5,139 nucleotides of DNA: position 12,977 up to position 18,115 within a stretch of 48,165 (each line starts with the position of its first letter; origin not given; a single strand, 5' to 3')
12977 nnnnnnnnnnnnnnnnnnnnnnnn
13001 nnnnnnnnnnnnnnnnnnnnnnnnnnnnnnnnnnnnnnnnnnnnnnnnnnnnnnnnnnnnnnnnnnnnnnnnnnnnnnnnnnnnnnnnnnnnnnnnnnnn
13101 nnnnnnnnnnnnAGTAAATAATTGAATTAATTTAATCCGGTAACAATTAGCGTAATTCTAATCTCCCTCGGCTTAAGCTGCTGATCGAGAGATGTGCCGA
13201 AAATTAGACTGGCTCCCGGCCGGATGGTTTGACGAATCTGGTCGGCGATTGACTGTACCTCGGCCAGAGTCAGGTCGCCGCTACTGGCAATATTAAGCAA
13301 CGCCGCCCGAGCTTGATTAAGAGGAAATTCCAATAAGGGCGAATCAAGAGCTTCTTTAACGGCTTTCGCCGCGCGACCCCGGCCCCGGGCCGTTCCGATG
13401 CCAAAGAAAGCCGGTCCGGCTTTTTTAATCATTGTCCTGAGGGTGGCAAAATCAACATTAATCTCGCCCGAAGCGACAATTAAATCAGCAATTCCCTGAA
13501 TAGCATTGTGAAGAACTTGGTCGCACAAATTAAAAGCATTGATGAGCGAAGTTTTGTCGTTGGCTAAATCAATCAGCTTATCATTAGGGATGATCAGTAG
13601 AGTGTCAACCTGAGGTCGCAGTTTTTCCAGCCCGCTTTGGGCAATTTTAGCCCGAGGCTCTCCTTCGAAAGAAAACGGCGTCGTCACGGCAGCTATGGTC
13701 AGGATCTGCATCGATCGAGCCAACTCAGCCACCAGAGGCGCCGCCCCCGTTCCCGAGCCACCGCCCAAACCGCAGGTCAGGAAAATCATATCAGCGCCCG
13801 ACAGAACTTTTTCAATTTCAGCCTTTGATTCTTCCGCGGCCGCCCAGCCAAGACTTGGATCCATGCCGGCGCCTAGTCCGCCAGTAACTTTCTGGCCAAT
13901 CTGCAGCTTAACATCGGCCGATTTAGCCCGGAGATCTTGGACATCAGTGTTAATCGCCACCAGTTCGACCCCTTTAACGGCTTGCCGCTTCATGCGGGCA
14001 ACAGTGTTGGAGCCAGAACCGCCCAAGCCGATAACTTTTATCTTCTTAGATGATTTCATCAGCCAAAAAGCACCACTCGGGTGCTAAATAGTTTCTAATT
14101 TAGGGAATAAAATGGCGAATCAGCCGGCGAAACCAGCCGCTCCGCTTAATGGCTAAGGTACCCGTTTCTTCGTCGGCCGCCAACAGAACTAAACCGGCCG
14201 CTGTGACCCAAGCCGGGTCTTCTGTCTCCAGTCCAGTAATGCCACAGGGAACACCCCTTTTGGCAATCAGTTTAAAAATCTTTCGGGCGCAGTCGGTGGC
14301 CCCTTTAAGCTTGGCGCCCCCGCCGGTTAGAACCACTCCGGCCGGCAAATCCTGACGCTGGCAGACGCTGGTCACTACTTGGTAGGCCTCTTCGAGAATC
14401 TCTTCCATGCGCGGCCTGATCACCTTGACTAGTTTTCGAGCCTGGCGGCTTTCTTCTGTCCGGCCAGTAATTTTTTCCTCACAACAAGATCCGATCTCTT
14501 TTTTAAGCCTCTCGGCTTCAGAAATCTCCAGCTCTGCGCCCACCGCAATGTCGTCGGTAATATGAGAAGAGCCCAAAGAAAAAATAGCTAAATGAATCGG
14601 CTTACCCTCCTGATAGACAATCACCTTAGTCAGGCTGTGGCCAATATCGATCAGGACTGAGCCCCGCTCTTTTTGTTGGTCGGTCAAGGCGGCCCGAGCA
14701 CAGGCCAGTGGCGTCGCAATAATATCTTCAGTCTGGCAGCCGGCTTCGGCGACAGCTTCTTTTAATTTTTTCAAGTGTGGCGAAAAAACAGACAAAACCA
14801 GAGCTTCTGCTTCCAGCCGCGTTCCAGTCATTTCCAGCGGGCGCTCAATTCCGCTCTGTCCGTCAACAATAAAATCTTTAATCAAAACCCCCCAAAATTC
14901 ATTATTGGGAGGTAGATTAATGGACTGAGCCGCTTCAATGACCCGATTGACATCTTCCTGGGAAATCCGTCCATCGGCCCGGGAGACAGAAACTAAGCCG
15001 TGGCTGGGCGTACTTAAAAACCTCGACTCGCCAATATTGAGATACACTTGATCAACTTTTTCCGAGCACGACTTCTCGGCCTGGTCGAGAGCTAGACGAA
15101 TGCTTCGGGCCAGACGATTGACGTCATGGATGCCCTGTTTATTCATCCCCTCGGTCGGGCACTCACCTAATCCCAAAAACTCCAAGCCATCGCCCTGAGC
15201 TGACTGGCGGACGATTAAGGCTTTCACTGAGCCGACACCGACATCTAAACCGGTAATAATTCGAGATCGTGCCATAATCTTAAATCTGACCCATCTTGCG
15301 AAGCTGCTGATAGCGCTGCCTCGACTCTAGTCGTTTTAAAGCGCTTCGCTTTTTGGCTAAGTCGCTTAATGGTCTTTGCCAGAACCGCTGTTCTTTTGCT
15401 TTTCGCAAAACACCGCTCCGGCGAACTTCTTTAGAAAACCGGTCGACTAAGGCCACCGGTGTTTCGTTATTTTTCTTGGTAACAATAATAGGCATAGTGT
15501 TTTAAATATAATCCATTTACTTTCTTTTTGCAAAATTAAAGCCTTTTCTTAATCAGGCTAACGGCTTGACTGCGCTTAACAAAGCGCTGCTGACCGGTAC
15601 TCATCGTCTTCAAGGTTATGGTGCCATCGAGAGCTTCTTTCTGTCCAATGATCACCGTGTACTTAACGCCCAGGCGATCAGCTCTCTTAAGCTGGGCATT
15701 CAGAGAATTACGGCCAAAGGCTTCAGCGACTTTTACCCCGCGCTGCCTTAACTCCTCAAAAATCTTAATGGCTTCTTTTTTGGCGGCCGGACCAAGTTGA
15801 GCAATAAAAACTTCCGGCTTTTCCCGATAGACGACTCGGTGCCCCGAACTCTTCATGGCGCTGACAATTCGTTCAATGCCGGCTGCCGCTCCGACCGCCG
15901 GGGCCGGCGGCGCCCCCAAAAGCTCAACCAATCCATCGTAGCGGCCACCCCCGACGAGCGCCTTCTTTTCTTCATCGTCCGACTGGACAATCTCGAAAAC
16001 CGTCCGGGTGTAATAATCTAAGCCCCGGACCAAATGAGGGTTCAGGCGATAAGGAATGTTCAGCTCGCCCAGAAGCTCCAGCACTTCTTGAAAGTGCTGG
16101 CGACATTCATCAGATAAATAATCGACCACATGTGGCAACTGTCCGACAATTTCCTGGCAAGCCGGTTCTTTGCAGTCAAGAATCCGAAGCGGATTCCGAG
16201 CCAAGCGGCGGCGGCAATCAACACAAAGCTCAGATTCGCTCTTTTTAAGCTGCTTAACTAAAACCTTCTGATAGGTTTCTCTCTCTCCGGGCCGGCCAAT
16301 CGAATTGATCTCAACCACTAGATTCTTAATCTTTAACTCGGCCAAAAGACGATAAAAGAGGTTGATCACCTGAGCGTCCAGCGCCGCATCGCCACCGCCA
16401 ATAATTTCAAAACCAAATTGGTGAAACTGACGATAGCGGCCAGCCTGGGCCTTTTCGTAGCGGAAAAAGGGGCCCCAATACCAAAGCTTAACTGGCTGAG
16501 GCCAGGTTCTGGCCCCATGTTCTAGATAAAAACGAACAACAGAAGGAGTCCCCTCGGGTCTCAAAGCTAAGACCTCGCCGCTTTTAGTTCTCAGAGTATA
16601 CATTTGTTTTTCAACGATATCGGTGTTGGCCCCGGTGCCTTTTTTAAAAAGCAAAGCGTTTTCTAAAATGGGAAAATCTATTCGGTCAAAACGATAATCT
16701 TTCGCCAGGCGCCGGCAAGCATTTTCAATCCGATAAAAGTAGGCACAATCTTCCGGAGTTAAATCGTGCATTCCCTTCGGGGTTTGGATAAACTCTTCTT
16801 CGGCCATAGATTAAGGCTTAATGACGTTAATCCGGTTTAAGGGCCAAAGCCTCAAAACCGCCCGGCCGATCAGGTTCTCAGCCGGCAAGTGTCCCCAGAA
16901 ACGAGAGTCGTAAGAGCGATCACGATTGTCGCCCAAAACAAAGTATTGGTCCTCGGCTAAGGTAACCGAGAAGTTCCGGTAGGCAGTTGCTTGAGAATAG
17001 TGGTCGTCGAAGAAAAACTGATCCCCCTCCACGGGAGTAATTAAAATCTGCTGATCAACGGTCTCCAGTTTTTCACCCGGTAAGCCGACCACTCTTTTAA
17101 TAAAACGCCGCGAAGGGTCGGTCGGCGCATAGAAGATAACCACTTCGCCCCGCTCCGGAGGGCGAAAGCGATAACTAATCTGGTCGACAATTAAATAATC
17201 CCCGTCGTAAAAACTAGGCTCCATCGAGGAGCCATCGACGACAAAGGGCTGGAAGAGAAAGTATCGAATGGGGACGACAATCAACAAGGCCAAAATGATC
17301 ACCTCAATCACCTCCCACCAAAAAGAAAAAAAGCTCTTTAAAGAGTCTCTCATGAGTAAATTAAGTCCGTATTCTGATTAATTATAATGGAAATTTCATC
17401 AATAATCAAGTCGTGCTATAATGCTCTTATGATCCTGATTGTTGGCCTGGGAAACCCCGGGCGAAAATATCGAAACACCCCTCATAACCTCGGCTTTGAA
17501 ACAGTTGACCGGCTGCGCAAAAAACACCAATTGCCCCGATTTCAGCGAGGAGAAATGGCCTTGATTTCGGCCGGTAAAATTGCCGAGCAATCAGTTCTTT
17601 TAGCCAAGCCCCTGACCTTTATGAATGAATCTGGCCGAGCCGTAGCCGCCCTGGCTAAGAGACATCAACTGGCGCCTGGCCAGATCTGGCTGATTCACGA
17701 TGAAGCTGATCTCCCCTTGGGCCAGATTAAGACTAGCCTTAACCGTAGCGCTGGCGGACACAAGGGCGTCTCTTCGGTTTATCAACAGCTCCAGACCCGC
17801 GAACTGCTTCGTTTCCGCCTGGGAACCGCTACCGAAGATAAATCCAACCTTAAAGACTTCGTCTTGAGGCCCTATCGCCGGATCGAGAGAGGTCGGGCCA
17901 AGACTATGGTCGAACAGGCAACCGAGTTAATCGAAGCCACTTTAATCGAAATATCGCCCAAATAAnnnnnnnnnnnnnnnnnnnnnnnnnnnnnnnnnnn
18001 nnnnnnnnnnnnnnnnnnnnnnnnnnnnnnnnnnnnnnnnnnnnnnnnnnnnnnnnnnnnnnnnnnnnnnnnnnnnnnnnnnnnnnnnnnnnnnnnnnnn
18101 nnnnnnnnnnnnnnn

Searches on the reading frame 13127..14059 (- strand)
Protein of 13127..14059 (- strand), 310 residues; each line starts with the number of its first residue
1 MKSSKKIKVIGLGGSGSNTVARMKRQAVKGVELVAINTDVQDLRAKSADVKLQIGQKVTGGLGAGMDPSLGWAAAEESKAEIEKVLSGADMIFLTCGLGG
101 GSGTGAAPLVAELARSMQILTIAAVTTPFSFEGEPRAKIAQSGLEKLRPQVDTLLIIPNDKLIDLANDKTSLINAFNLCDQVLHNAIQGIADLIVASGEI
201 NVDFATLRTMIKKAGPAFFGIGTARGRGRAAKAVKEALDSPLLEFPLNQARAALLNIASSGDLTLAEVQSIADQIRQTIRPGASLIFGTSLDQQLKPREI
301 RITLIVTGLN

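Call 7: search_protein_families(library=pfam, proteins=[window:13127-14059:-], max_evalue=0.001)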
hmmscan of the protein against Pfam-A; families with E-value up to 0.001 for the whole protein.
window:13127-14059:- (310 aa): 2 families
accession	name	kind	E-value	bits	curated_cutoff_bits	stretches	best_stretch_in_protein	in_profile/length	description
PF00091.31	Tubulin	-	2.3e-42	145.9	33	1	6-166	1-189/190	Tubulin/FtsZ family, GTPase domain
PF12327.13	FtsZ_C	-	1.7e-26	92.7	27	1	215-309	1-94/95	FtsZ family, C-terminal domain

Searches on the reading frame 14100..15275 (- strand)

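Call 7: search_protein_families(library=pfam, proteins=[window:14100-15275:-], max_evalue=0.001)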
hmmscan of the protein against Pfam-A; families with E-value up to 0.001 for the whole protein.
window:14100-15275:- (391 aa): 5 families
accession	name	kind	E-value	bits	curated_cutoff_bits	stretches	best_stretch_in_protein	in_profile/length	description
PF14450.12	FtsA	-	2.9e-27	96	31.8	1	207-361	1-127/127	Cell division protein FtsA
PF02491.25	SHS2_FTSA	-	3.5e-20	72.6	25.4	1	88-161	6-78/79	SHS2 domain inserted in FTSA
PF11104.14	PilM_2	-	5.5e-09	35.9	27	1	193-328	169-292/340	Type IV pilus assembly protein PilM;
PF06723.19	MreB_Mbl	-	2.5e-06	27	27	1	171-341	112-307/327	MreB/Mbl protein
PF06277.17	EutA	-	0.00017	21.1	27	1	175-297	116-234/475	Ethanolamine utilisation protein EutA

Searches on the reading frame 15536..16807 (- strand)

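Call 7: search_protein_families(library=pfam, proteins=[window:15536-16807:-], max_evalue=0.001)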
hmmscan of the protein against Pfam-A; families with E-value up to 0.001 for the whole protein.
window:15536-16807:- (423 aa): 4 families
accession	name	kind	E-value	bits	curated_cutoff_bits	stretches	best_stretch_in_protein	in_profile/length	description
PF13393.11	tRNA-synt_His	-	4e-41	141.7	25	1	12-314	1-308/308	Histidyl-tRNA synthetase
PF03129.25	HGTP_anticodon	-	5.8e-16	58.9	21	1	332-422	1-94/94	Anticodon binding domain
PF00587.30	tRNA-synt_2b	-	1.8e-13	51.4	29.3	1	70-277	1-124/179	tRNA synthetase class II core domain (G, H, P, S and T)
PF00702.32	Hydrolase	-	0.00075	20.4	26.4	0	311-382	68-138/191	haloacid dehalogenase-like hydrolase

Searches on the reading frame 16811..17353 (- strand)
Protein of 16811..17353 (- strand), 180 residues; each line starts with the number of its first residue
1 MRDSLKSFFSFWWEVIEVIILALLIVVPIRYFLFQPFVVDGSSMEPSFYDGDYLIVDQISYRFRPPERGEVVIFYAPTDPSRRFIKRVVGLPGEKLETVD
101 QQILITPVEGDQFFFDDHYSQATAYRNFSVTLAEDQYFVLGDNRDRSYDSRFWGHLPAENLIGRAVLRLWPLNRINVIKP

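Call 8: search_protein_families(library=pfam, proteins=[window:16811-17353:-], max_evalue=0.00001)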
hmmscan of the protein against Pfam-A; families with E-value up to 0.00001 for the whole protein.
window:16811-17353:- (180 aa): 1 family
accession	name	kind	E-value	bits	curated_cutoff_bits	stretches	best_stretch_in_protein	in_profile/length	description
PF10502.14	Peptidase_S26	-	3.6e-47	160.9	22.9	1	12-170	1-168/168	Signal peptidase, peptidase S26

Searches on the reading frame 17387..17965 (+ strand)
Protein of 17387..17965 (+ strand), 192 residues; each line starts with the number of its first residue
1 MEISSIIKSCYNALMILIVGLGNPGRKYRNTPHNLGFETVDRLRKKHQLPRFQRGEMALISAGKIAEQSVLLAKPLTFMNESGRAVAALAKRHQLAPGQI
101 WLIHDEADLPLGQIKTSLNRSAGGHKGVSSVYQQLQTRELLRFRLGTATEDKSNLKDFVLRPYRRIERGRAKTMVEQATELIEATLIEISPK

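Call 8: search_protein_families(library=pfam, proteins=[window:17387-17965:+], max_evalue=0.00001)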
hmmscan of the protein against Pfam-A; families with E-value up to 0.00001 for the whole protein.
window:17387-17965:+ (192 aa): 1 family
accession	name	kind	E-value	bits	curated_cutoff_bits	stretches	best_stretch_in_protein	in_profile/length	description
PF01195.25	Pept_tRNA_hydro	-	8.9e-48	163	27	1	17-186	1-171/183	Peptidyl-tRNA hydrolase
